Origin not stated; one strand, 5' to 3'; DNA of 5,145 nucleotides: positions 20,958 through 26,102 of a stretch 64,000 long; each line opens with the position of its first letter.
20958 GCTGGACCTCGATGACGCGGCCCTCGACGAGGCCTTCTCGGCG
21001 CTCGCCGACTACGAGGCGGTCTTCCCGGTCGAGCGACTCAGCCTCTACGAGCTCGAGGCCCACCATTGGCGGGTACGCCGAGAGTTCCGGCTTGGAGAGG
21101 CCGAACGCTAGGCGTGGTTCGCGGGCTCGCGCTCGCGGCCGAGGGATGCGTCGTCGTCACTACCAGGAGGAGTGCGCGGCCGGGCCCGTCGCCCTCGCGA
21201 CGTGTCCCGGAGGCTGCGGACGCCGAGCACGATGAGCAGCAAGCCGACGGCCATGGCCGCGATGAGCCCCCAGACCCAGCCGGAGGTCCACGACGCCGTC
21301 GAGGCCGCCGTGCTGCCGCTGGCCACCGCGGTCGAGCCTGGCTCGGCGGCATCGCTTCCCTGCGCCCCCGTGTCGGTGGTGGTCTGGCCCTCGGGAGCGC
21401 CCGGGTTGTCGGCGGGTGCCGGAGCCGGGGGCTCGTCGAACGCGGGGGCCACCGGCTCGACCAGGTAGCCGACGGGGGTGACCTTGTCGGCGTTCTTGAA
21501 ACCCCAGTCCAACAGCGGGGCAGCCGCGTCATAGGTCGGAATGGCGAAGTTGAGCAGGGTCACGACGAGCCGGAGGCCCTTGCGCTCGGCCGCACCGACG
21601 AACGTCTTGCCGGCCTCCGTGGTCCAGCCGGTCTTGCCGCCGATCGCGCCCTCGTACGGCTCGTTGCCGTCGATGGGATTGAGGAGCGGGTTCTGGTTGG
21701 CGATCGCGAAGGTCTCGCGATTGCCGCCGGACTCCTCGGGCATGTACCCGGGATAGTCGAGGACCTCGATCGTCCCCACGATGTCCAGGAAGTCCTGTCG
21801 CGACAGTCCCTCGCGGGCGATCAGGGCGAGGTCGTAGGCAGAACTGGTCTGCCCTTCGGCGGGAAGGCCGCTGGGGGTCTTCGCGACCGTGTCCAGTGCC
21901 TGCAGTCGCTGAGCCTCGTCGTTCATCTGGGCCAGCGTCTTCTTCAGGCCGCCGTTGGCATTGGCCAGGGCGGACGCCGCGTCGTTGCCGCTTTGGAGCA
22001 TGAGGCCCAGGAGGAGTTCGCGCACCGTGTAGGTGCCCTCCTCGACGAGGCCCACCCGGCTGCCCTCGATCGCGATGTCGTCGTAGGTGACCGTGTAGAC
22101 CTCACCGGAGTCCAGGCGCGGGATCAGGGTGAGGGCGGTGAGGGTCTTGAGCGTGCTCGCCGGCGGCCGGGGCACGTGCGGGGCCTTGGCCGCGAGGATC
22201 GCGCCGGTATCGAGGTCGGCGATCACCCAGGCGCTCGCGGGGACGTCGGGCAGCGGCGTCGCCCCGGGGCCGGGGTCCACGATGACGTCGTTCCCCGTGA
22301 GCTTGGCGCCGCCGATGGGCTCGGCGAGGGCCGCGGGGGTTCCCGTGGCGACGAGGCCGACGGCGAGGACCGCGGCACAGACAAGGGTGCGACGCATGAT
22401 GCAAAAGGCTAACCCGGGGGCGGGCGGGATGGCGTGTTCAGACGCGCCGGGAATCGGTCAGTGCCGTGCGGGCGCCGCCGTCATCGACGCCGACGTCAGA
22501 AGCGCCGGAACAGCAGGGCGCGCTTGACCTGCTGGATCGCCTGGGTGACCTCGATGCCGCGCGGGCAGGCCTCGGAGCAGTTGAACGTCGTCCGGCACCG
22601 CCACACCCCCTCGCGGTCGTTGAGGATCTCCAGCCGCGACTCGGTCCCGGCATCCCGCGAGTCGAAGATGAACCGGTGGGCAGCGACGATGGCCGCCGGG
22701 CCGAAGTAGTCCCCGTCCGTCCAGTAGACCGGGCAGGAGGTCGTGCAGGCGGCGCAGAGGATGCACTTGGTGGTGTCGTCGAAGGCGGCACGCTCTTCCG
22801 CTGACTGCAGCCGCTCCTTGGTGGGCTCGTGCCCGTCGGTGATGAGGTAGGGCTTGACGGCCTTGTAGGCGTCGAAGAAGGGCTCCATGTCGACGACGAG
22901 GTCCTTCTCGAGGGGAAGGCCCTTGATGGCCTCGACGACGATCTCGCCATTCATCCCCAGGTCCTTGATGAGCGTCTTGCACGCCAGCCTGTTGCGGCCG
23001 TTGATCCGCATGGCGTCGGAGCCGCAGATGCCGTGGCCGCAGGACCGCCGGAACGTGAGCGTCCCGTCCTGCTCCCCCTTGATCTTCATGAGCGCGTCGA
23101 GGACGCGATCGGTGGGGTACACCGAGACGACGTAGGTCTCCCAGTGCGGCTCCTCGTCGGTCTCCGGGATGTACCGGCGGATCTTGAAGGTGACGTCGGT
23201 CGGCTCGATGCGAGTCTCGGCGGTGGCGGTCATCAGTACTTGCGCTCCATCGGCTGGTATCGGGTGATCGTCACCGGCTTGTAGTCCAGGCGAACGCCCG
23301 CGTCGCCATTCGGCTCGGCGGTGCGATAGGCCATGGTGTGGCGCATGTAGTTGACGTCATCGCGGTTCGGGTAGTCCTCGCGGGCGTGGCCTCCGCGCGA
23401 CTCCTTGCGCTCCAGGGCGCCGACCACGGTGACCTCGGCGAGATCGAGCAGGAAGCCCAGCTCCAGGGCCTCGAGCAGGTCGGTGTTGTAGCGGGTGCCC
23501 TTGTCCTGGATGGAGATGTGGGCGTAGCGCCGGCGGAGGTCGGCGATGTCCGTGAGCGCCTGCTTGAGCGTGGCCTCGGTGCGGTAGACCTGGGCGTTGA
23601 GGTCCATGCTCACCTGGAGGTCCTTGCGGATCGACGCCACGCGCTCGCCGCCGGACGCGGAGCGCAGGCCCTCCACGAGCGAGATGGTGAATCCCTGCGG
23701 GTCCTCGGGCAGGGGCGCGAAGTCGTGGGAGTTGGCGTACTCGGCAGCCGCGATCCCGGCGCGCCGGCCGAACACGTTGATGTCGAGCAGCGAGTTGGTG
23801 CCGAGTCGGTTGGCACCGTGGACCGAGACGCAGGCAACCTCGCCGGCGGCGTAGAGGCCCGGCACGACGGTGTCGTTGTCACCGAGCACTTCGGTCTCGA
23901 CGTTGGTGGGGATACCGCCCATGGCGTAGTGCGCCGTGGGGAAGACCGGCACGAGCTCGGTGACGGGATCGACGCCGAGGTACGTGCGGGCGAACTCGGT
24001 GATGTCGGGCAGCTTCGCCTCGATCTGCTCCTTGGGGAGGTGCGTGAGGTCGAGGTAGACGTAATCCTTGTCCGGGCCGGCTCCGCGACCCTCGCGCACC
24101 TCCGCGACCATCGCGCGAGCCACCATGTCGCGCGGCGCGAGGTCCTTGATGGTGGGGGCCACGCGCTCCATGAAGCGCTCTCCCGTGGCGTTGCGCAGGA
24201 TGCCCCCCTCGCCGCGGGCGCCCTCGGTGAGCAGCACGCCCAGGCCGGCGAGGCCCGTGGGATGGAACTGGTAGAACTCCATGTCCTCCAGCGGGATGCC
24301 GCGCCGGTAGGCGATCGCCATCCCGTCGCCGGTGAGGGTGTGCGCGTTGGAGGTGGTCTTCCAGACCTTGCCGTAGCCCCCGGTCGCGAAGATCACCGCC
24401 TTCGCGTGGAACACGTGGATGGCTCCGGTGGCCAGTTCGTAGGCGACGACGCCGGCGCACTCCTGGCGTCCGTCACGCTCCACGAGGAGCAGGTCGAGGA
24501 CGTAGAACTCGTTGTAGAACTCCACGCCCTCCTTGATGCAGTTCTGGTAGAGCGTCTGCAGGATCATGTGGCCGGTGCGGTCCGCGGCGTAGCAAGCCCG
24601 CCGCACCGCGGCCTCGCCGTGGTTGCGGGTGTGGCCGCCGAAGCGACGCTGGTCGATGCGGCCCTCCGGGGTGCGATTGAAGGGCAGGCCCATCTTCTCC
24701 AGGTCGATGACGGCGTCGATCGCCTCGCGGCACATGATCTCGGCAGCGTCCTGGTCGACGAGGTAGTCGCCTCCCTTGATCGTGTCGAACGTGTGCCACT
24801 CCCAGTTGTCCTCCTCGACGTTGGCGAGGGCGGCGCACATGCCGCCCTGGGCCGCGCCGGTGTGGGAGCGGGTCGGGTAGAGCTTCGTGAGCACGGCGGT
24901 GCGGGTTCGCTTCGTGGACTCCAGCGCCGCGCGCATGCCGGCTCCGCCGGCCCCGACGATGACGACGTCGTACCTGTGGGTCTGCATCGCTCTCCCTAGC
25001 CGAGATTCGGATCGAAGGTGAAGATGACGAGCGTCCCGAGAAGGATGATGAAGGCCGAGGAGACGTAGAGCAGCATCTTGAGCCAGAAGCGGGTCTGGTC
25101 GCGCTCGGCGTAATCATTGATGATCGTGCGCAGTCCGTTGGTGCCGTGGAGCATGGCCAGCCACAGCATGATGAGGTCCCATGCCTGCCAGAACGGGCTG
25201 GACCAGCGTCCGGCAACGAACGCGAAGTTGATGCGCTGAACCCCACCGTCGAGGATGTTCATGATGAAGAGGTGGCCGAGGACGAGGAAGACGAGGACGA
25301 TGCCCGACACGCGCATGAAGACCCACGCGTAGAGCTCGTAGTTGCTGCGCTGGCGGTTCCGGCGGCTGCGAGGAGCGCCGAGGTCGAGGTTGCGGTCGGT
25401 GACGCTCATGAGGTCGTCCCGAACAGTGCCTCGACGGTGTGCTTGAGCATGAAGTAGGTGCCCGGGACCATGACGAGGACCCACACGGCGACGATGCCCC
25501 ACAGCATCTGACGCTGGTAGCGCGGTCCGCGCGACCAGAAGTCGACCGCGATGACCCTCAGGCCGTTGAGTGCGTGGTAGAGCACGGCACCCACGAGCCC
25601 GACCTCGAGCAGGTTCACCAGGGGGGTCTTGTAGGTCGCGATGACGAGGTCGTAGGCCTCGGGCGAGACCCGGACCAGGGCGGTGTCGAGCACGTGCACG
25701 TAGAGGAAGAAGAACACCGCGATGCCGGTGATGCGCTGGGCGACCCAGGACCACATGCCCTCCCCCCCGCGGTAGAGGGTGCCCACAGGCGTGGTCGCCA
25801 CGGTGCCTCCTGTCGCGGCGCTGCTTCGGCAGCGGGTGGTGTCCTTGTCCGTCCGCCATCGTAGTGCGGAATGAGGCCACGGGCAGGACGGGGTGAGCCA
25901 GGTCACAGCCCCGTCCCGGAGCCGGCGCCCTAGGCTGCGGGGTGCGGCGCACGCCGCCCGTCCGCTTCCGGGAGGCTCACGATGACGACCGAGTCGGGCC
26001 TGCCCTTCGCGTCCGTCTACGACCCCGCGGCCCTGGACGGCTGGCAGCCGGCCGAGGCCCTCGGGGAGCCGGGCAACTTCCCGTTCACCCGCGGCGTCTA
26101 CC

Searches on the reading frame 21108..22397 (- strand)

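Call 6: search_protein_families(library=pfam, proteins=[window:21108-22397:-])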
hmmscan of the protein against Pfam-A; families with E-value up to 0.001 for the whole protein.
window:21108-22397:- (429 aa): 2 families
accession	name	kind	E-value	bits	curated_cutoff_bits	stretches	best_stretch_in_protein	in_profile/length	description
PF00768.25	Peptidase_S11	-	1.9e-34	119.6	27.6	1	50-283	8-236/239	D-alanyl-D-alanine carboxypeptidase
PF13354.11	Beta-lactamase2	-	6.7e-05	22.8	22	1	57-193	2-142/214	Beta-lactamase enzyme family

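Call 7: search_protein_families(library=ncbifam, proteins=[window:21108-22397:-])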
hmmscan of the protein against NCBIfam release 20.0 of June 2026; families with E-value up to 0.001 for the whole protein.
window:21108-22397:- (429 aa): 7 families
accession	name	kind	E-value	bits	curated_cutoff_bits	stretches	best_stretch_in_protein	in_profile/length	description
NF008489.0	PRK11397.1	equivalog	1.2e-22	80.2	610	1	49-305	32-285/389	serine-type D-Ala-D-Ala carboxypeptidase DacD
NF000471.1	vanY_of_D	exception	9.3e-19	67.8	625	1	55-274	100-325/354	transpeptidase-like D-Ala-D-Ala carboxypeptidase VanY-D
NF008059.0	PRK10793.1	equivalog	3.7e-18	65.4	694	1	49-309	41-298/403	D-alanyl-D-alanine carboxypeptidase DacA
NF007445.0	PRK10001.1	equivalog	9.5e-17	60.8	765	1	49-195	34-192/400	serine-type D-Ala-D-Ala carboxypeptidase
NF038273.1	strep_PBP3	exception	2.9e-13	49.6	490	1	52-284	26-267/407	D-alanyl-D-alanine carboxypeptidase PBP3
NF008668.0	PRK11669.1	equivalog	5.4e-09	35.6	294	1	53-193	42-184/316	D-alanyl-D-alanine endopeptidase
NF038258.2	PBP4_Staph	exception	3.6e-06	26.1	500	1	113-283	108-278/366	penicillin-binding protein PBP4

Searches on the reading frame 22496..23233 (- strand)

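Call 6: search_protein_families(library=pfam, proteins=[window:22496-23233:-])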
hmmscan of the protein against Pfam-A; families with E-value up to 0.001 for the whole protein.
window:22496-23233:- (245 aa): 8 families
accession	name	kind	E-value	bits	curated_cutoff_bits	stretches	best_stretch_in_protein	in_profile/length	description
PF13085.11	Fer2_3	-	2.7e-32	111.4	27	1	15-120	1-106/107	2Fe-2S iron-sulfur cluster binding domain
PF13237.11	Fer4_10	-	3.2e-12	46.6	25.5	1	152-224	4-53/53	4Fe-4S dicluster domain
PF13183.11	Fer4_8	-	2.6e-11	44.3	27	1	155-227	3-68/68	4Fe-4S dicluster domain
PF13534.11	Fer4_17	-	1.7e-07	32.1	22.2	1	156-227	1-60/61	4Fe-4S dicluster domain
PF12838.12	Fer4_7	-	1.4e-06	29.1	27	1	156-227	1-52/52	4Fe-4S dicluster domain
PF13187.11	Fer4_9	-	4.2e-05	23.9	27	1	156-226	1-50/52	4Fe-4S dicluster domain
PF00037.32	Fer4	-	0.00019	21.6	21.1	0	153-169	4-20/24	4Fe-4S binding domain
PF13746.11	Fer4_18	-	0.00037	21.1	27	0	122-169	28-73/114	4Fe-4S dicluster domain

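Call 7: search_protein_families(library=ncbifam, proteins=[window:22496-23233:-])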
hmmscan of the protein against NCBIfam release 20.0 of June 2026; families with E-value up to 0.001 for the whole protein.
window:22496-23233:- (245 aa): 21 families
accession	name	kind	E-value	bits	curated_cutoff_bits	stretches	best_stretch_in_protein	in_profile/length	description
NF004616.0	PRK05950.1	subfamily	1.9e-106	354.6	228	1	13-244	5-237/238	succinate dehydrogenase iron-sulfur subunit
TIGR00384.1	dhsB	subfamily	2.5e-81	272.4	88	1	18-237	1-222/222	succinate dehydrogenase and fumarate reductase iron-sulfur protein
NF009225.0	PRK12575.1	subfamily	1.4e-72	243.9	443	1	15-244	6-233/235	succinate dehydrogenase/fumarate reductase iron-sulfur subunit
NF009226.0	PRK12576.1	equivalog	5.7e-68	229.6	344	1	7-238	3-235/317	succinate dehydrogenase/fumarate reductase iron-sulfur subunit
NF009227.0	PRK12577.1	equivalog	2.2e-62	210.6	349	1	13-243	2-241/330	succinate dehydrogenase/fumarate reductase iron-sulfur subunit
NF009051.0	PRK12385.1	equivalog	4.8e-60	203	333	1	14-237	7-229/244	succinate dehydrogenase/fumarate reductase iron-sulfur subunit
NF004898.0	PRK06259.1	equivalog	5.9e-40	137.3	385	1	14-238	4-214/488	fumarate reductase (CoM/CoB) subunit TfrB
NF006391.0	PRK08640.1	equivalog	8.1e-39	133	244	1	12-241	5-240/254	succinate dehydrogenase iron-sulfur subunit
NF010071.0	PRK13552.1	equivalog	6e-38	130.5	264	1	13-242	4-237/241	fumarate reductase iron-sulfur subunit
NF042952.1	MFR_FeS_SdhB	equivalog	2.4e-28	99.1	600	1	43-237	29-228/320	8-methylmenaquinol:fumarate reductase iron-sulfur subunit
NF009052.0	PRK12386.1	equivalog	2.2e-27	95.7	256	1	26-233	14-224/255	succinate dehydrogenase/fumarate reductase iron-sulfur subunit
NF005746.0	PRK07570.1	subfamily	9.3e-17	61.1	243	1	50-240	43-240/250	succinate dehydrogenase/fumarate reductase iron-sulfur subunit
NF008369.0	PRK11168.1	equivalog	1.3e-08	34.1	278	1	153-238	9-85/401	anaerobic glycerol-3-phosphate dehydrogenase subunit C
TIGR03290.1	CoB_CoM_SS_C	equivalog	1.4e-07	31.6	160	1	156-238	3-73/144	CoB--CoM heterodisulfide reductase subunit C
NF045670.1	quin_L_LdhH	equivalog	1.3e-06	27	800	1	141-239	291-382/706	L-lactate dehydrogenase (quinone) large subunit LdhH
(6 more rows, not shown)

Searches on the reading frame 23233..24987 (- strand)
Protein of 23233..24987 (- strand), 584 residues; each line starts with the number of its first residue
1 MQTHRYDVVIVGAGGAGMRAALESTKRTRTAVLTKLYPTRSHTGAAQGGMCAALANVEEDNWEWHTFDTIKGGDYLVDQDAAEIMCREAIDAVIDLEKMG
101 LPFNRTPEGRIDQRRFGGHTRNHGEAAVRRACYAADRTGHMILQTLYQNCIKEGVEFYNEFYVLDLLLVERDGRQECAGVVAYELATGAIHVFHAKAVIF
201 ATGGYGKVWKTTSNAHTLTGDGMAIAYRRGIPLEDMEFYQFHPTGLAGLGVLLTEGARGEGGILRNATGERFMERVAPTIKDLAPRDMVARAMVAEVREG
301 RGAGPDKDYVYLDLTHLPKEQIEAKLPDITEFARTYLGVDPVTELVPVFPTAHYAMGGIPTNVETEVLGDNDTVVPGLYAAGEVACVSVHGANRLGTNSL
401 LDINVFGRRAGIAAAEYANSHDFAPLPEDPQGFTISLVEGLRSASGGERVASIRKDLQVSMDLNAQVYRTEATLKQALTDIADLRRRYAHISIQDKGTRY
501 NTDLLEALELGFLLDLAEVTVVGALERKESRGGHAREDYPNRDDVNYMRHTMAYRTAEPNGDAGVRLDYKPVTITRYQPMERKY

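Call 6: search_protein_families(library=pfam, proteins=[window:23233-24987:-])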
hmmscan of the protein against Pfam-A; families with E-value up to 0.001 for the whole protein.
window:23233-24987:- (584 aa): 6 families
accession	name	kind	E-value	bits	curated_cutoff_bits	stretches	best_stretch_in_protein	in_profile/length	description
PF00890.30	FAD_binding_2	-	3.7e-114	382.6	20.4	1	7-400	1-414/414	FAD binding domain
PF02910.25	Succ_DH_flav_C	-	1.9e-44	151.2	20.8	1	454-584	1-130/130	Fumarate reductase flavoprotein C-term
PF01266.30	DAO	-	2.7e-08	34.2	27.9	1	7-285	1-273/353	FAD dependent oxidoreductase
PF03486.20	HI0933_like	-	6.7e-08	32.7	50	0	133-385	102-220/244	HI0933-like protein Rossmann domain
PF01946.23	Thi4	-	2.1e-06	27.6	26.2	0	5-61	17-73/235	Thi4 family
PF07992.20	Pyr_redox_2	-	0.00014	21.8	26.1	0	6-29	1-24/291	Pyridine nucleotide-disulphide oxidoreductase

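Call 7: search_protein_families(library=ncbifam, proteins=[window:23233-24987:-])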
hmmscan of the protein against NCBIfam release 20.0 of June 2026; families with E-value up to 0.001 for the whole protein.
window:23233-24987:- (584 aa): 50 families (the best 25 are shown)
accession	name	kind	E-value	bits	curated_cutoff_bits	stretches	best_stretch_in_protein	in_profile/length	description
TIGR01816.1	sdhA_forward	equivalog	3.3e-284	943.5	727.35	1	4-584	1-584/584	succinate dehydrogenase flavoprotein subunit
TIGR01812.1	sdhA_frdA_Gneg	subfamily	1.4e-250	832.7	567.3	1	7-584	1-568/568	succinate dehydrogenase or fumarate reductase, flavoprotein subunit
NF004724.0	PRK06069.1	subfamily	6.9e-205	681.6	826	1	2-584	2-577/577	succinate dehydrogenase/fumarate reductase flavoprotein subunit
NF004613.0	PRK05945.1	equivalog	1.6e-201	670.8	824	1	5-584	3-575/575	succinate dehydrogenase/fumarate reductase flavoprotein subunit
NF006686.0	PRK09231.1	equivalog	7.2e-169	563.1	854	1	1-584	1-581/598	fumarate reductase (quinol) flavoprotein subunit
TIGR01176.1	fum_red_Fp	equivalog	1.3e-165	552.4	932.7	1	5-584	3-579/580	fumarate reductase (quinol) flavoprotein subunit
NF005037.0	PRK06452.1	equivalog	4.5e-157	524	862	1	1-584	1-566/566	succinate dehydrogenase flavoprotein subunit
NF042982.1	MFR_Fp_SdhA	equivalog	2.4e-147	492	1100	1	6-583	48-612/612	8-methylmenaquinol:fumarate reductase flavoprotein subunit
NF004900.0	PRK06263.1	equivalog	3.1e-134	448.5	718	1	4-554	6-535/546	fumarate reductase (CoM/CoB) subunit TfrA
NF006383.0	PRK08626.1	equivalog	9.9e-134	447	663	1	1-582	1-596/657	fumarate reductase flavoprotein subunit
NF005866.0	PRK07803.1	equivalog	2.1e-133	445.8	819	2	2-279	5-290/631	fumarate reductase/succinate dehydrogenase flavoprotein subunit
NF006392.0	PRK08641.1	equivalog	1.2e-112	377.5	855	1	6-584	4-579/593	succinate dehydrogenase flavoprotein subunit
NF005867.0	PRK07804.1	equivalog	2.8e-109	365.8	639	1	4-553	17-529/548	L-aspartate oxidase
TIGR00551.1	nadB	equivalog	1.7e-107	360.1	452.75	1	5-540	2-489/489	L-aspartate oxidase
NF005636.0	PRK07395.1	subfamily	1.1e-105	354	723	1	3-552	10-546/560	L-aspartate oxidase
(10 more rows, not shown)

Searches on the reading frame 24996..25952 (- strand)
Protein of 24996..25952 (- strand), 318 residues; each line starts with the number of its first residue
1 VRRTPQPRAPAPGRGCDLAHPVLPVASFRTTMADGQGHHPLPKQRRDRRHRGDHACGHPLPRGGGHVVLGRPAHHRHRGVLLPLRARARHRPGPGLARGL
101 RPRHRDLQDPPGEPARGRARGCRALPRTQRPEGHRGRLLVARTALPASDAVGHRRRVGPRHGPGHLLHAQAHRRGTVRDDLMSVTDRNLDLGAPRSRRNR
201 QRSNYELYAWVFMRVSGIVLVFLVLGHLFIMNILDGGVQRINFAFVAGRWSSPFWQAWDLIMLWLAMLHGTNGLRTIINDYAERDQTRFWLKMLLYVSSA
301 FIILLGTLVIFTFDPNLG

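Call 6: search_protein_families(library=pfam, proteins=[window:24996-25952:-])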
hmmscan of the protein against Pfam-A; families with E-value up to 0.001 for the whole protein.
window:24996-25952:- (318 aa): 1 family
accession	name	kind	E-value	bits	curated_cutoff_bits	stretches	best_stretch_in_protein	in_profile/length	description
PF01127.27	Sdh_cyt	-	1.4e-15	57.9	25.8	1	202-304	15-121/122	Succinate dehydrogenase/Fumarate reductase transmembrane subunit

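Call 7: search_protein_families(library=ncbifam, proteins=[window:24996-25952:-])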
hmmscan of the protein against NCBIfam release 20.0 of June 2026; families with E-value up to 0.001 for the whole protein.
window:24996-25952:- (318 aa): 2 families
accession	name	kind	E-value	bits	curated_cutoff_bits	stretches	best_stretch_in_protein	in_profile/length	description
TIGR02968.1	succ_dehyd_anc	equivalog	9.2e-09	35.5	41.8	1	206-311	4-105/105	succinate dehydrogenase, hydrophobic membrane anchor protein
TIGR02970.1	succ_dehyd_cytB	equivalog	7.5e-08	32.6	52.3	1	205-306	16-118/120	succinate dehydrogenase, cytochrome b556 subunit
